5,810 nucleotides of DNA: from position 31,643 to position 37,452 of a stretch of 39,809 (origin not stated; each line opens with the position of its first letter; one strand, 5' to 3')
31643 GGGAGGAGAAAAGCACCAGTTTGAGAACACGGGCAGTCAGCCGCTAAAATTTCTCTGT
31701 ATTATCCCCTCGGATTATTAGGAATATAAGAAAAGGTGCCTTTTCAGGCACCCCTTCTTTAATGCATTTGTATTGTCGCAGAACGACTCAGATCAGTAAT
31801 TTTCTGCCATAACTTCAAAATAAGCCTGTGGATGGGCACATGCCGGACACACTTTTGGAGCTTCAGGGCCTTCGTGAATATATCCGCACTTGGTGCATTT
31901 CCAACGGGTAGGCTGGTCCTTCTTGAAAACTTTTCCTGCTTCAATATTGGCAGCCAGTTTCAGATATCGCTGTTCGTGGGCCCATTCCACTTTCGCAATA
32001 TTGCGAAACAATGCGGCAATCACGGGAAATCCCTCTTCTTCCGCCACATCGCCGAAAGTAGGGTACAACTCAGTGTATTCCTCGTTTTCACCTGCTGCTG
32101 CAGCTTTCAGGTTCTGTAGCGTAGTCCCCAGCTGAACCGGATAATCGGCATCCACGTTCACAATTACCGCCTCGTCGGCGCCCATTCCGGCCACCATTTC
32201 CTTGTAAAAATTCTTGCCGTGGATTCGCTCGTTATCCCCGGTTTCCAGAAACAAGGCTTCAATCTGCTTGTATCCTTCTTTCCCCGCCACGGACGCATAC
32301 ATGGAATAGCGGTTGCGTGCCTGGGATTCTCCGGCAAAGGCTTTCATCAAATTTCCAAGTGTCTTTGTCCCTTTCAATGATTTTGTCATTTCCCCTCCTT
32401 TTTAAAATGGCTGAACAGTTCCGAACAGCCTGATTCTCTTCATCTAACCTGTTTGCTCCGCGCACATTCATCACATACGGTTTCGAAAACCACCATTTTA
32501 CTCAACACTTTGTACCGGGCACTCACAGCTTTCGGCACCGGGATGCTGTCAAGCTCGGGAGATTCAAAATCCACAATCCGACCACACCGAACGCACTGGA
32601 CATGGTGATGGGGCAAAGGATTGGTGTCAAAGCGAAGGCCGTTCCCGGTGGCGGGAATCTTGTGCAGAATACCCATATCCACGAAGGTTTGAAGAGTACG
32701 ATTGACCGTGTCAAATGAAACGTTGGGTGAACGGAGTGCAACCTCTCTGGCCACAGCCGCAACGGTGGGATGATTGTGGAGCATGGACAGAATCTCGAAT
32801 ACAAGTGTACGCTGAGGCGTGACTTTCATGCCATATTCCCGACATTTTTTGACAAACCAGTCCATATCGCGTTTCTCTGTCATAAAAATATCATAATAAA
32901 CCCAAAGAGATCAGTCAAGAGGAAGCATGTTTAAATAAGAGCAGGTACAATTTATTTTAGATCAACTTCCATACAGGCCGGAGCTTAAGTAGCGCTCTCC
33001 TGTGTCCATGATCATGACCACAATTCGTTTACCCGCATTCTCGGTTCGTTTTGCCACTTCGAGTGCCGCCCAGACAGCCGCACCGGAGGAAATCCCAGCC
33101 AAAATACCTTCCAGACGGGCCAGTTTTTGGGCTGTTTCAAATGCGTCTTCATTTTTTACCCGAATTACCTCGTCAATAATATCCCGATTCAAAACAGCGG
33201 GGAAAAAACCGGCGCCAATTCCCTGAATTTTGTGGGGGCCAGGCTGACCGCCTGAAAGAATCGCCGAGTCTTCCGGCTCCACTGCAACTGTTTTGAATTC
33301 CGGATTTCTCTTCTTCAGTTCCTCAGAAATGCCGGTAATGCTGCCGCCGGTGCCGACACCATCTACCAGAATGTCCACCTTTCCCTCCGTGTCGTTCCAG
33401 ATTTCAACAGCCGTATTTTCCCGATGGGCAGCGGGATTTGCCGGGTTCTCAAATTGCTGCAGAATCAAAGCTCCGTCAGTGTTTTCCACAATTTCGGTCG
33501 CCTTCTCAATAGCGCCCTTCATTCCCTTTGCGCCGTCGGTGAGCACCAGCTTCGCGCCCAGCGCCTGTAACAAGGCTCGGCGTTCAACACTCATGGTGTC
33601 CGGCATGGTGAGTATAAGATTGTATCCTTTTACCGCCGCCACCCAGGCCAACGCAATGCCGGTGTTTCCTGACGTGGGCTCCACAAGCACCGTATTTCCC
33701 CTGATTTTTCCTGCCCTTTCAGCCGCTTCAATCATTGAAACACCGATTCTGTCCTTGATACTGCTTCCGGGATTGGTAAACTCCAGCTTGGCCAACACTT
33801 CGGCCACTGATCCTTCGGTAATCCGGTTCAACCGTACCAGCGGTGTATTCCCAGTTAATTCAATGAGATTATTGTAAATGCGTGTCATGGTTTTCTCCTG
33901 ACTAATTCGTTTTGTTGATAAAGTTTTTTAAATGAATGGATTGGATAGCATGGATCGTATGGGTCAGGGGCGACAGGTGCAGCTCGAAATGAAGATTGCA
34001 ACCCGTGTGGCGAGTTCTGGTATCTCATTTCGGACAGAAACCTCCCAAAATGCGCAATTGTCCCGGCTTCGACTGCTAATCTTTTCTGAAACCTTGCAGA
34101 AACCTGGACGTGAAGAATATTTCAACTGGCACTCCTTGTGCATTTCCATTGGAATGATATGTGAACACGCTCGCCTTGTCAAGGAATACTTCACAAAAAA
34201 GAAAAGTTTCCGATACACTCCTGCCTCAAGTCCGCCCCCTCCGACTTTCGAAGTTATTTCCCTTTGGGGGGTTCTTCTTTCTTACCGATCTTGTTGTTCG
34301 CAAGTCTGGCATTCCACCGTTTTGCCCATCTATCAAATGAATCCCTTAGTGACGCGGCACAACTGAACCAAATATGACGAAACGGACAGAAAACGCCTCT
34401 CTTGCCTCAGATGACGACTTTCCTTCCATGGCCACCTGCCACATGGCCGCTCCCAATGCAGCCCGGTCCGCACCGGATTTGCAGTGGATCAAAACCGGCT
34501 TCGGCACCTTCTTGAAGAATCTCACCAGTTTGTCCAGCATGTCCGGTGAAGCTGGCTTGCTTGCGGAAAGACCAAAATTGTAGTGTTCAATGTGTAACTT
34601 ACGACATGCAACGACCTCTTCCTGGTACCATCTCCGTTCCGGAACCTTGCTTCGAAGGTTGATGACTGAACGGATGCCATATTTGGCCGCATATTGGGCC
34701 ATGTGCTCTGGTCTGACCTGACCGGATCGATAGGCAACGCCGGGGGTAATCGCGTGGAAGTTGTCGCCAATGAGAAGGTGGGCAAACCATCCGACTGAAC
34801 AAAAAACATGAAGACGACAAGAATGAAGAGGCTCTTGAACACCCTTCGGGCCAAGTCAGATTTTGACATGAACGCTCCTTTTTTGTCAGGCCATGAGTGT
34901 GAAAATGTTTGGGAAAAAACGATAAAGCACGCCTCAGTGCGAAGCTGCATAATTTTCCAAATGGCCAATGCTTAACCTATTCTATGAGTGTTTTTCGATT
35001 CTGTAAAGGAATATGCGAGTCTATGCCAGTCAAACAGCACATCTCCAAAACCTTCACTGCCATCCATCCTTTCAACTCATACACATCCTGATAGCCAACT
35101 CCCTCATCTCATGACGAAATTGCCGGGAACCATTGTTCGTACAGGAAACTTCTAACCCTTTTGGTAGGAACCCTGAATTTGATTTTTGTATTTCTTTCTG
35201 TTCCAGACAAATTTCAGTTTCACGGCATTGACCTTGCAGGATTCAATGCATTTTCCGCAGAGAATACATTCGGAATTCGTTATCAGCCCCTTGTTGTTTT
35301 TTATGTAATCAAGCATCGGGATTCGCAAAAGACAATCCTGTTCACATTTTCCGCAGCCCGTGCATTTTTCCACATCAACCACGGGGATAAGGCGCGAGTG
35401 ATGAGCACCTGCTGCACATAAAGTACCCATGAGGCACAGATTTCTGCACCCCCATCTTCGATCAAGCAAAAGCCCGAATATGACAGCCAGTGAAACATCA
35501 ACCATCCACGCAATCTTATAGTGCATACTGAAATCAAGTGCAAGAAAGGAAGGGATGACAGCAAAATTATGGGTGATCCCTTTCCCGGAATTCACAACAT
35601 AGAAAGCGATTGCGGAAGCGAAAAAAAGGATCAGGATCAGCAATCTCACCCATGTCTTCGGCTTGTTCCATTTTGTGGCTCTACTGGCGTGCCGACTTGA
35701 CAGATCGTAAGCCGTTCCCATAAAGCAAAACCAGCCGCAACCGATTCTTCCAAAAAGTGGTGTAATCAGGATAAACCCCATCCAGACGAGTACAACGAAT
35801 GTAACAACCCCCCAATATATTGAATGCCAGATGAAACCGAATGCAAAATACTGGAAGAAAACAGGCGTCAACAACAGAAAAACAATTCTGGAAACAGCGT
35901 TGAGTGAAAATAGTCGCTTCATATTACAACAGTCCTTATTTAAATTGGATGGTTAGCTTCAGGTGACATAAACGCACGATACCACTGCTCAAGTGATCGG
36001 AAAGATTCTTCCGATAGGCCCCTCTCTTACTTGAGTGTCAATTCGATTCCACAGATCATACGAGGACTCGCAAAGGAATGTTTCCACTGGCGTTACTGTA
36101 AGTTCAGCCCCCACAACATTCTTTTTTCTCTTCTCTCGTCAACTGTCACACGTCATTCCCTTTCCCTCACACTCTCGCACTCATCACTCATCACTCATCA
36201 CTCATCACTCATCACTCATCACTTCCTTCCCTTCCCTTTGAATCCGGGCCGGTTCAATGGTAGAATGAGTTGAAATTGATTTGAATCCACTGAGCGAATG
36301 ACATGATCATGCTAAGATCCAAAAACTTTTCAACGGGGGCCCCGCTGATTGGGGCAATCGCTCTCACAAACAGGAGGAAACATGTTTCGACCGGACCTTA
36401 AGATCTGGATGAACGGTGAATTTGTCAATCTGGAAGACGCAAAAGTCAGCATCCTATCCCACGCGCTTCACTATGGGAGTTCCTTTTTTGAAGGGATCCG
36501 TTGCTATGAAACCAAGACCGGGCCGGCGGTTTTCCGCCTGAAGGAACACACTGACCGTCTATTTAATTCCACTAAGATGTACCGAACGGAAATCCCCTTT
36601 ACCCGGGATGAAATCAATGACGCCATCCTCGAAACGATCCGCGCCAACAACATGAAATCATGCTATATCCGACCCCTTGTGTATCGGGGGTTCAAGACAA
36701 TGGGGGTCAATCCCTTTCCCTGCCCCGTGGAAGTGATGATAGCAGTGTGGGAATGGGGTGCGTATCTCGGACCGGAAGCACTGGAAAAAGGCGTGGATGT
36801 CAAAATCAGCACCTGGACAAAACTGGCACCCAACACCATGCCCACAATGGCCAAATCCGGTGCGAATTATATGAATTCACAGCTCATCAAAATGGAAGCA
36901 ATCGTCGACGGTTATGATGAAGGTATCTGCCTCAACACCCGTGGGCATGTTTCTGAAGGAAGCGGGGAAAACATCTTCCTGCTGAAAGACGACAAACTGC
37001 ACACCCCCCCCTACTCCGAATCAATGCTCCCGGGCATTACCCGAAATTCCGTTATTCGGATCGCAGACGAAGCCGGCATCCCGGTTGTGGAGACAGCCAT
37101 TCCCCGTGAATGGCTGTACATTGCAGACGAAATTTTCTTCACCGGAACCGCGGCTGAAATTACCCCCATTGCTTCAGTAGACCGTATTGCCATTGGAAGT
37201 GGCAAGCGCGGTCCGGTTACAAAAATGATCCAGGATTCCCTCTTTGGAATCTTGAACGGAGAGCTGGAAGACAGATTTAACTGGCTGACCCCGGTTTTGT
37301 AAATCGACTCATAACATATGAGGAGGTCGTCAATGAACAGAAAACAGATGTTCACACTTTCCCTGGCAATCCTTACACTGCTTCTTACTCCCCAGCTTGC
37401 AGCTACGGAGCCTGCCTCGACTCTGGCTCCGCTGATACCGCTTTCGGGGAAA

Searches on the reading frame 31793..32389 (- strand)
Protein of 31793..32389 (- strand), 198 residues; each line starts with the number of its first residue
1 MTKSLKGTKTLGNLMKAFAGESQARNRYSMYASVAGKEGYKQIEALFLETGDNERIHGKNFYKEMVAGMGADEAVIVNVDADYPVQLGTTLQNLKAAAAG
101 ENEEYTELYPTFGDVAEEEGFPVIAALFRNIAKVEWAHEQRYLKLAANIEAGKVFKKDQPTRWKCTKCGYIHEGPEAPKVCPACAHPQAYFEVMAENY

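Call 5: search_protein_families(library=pfam, proteins=[window:31793-32389:-], max_evalue=0.01)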
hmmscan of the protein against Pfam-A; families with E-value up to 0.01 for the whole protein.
window:31793-32389:- (198 aa): 6 families
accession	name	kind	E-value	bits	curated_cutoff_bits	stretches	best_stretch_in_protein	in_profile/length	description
PF02915.23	Rubrerythrin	-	7.1e-29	101.4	22.8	1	13-145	2-136/137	Rubrerythrin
PF21349.2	RUBY_RBDX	-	3.9e-14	52.2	26.5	1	163-192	1-30/30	Rubrerythrin, rubredoxin-like domain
PF00210.30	Ferritin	-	5.6e-05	23.5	24.5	1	14-149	4-139/142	Ferritin-like domain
PF23458.2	DUF7130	-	0.00025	21.3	35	1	147-196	39-88/89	Domain of unknown function (DUF7130)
PF14803.11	Zn_ribbon_Nudix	-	0.0013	19.1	25.6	0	156-172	16-32/34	Nudix N-terminal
PF23455.1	DUF7129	-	0.0081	16.3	30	0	161-185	10-34/45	Domain of unknown function (DUF7129)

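Call 6: search_protein_families(library=ncbifam, proteins=[window:31793-32389:-], max_evalue=0.01)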
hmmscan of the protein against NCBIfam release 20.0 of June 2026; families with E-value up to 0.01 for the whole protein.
window:31793-32389:- (198 aa): 3 families
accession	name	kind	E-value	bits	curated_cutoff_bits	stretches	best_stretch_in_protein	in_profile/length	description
NF045767.1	RuberyRbr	equivalog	1.3e-88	296.1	200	1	3-198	2-194/194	rubrerythrin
NF045783.1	Nigrythrn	equivalog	4.4e-25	89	340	1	9-192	28-200/202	nigerythrin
NF045720.1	rubredox_RCKP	subfamily_domain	2.3e-05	23.9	45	1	163-187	4-28/34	RCKP-type rubredoxin-like domain-containing protein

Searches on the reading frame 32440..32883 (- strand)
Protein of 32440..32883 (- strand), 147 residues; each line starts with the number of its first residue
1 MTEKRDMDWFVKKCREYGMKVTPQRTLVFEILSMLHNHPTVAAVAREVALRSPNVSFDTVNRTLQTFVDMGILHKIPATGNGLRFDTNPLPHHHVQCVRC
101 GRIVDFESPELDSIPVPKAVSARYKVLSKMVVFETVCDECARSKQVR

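Call 5: search_protein_families(library=pfam, proteins=[window:32440-32883:-], max_evalue=0.01)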
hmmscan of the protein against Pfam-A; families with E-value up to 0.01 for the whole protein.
window:32440-32883:- (147 aa): 1 family
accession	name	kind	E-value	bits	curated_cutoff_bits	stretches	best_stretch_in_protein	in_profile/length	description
PF01475.25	FUR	-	1.9e-24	86.5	23.1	1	17-127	2-114/121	Ferric uptake regulator family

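Call 6: search_protein_families(library=ncbifam, proteins=[window:32440-32883:-], max_evalue=0.01)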
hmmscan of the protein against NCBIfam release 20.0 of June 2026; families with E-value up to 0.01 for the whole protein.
window:32440-32883:- (147 aa): 10 families
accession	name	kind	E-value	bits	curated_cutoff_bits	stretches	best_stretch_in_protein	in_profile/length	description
NF052545.1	TransRegPerRClab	equivalog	1.4e-25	89.9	180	1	11-142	5-136/138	transcriptional regulator PerR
NF047406.1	TransRegPerRTherm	equivalog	1.5e-23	83.4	200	1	20-143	5-128/130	manganese-dependent transcriptional regulator PerR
NF051892.1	TransRegFurBacil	equivalog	1.5e-14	54.3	220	1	7-144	5-147/149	ferric iron uptake transcriptional regulator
NF051891.1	TransRegFurHelico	equivalog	9.7e-12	45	200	1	12-142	16-147/148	ferric iron uptake transcriptional regulator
NF045678.1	TransRegIrrA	equivalog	1.1e-11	44.8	150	1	7-119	6-119/138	iron response transcriptional regulator IrrA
NF045677.1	FeRespRegIrr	equivalog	5.4e-11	42.7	170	1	14-120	4-111/127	Fur family transcriptional regulator Irr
NF006999.0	PRK09462.1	equivalog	1.1e-07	31.5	146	1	14-114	8-110/148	ferric iron uptake transcriptional regulator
NF047462.1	FUR_perox_PerRA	exception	4.1e-07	30.6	200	1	15-107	13-105/142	peroxide-responsive transcriptional repressor PerRA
NF008646.0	PRK11639.1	equivalog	2.2e-05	24.3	167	1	12-142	15-148/171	zinc uptake transcriptional repressor Zur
NF047461.1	FUR_perox_PerRB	exception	9.4e-05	22.3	250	1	19-109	26-117/143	peroxide-responsive transcriptional repressor PerRB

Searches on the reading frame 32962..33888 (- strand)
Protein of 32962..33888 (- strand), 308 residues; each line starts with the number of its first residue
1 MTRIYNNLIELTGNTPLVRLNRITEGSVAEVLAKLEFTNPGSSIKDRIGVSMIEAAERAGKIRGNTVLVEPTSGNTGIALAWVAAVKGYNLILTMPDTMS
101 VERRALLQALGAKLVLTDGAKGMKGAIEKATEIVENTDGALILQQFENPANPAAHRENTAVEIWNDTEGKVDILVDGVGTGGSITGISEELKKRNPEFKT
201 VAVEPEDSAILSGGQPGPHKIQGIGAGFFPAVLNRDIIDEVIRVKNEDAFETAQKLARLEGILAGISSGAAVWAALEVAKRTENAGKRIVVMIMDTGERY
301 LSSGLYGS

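Call 5: search_protein_families(library=pfam, proteins=[window:32962-33888:-], max_evalue=0.01)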
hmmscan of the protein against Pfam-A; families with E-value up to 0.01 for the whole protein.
window:32962-33888:- (308 aa): 2 families
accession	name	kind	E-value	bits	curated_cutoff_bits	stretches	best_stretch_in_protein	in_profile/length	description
PF00291.31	PALP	-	9.4e-73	245.5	35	1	11-294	4-294/295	Pyridoxal-phosphate dependent enzyme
PF18353.6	PG_isomerase_N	-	0.006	17.4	25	0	212-242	16-46/112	Phosphoglucose isomerase N-terminal domain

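Call 6: search_protein_families(library=ncbifam, proteins=[window:32962-33888:-], max_evalue=0.01)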
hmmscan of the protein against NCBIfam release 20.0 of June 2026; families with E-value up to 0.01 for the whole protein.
window:32962-33888:- (308 aa): 41 families (the best 25 are shown)
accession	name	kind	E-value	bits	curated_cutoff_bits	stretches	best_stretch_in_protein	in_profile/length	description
TIGR01139.1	cysK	equivalog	3.5e-136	453.3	350.95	1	10-306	3-298/298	cysteine synthase A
TIGR01136.1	cysKM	subfamily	6.5e-132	439.4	344.15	1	10-306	3-299/299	cysteine synthase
NF007989.0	PRK10717.1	equivalog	2.2e-99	332.7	387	1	2-303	2-315/334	cysteine synthase A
TIGR01137.1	cysta_beta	equivalog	3.9e-96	322.5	510.25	1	5-302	2-307/457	cystathionine beta-synthase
NF008735.0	PRK11761.1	equivalog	3e-92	309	413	1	5-307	3-295/296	cysteine synthase CysM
TIGR01138.1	cysM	equivalog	6.7e-90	301.5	394.2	1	9-306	3-290/290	cysteine synthase B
TIGR03945.1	PLP_SbnA_fam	equivalog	8.6e-70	235.2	349.95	1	10-302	3-296/304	2,3-diaminopropionate biosynthesis protein SbnA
NF053679.1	CysteaSynCapA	equivalog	2.8e-65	220.3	600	1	3-302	5-316/329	cysteate synthase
NF052478.1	CystDsulMYC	equivalog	4.5e-23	82.1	600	1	30-302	38-322/354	L-cysteine desulfhydrase Cds1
NF006094.0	PRK08246.1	subfamily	3.7e-18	66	331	1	11-293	20-299/310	serine/threonine dehydratase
NF005292.0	PRK06815.1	equivalog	8.2e-16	57.9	371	1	13-211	20-210/320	threonine/serine dehydratase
TIGR01127.1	ilvA_1Cterm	equivalog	7.2e-15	54.8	378.75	1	15-293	1-281/380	threonine ammonia-lyase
NF006390.0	PRK08639.1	equivalog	1.7e-14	53.6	421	1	6-292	17-309/418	threonine ammonia-lyase IlvA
TIGR01124.1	ilvA_2Cterm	equivalog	4.5e-14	51.9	411.3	1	10-213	13-209/499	threonine ammonia-lyase, biosynthetic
NF006674.0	PRK09224.1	subfamily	1.6e-13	50.2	577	1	9-212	20-216/508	threonine ammonia-lyase IlvA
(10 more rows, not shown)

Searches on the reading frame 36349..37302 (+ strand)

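Call 65: search_protein_families(library=pfam, proteins=[window:36349-37302:+], max_evalue=0.00001)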
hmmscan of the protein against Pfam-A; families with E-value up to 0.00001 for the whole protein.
window:36349-37302:+ (317 aa): 1 family
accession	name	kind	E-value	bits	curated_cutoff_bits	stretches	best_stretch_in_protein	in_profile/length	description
PF01063.24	Aminotran_4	-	9.5e-49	166.7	28.5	1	46-277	2-223/223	Amino-transferase class IV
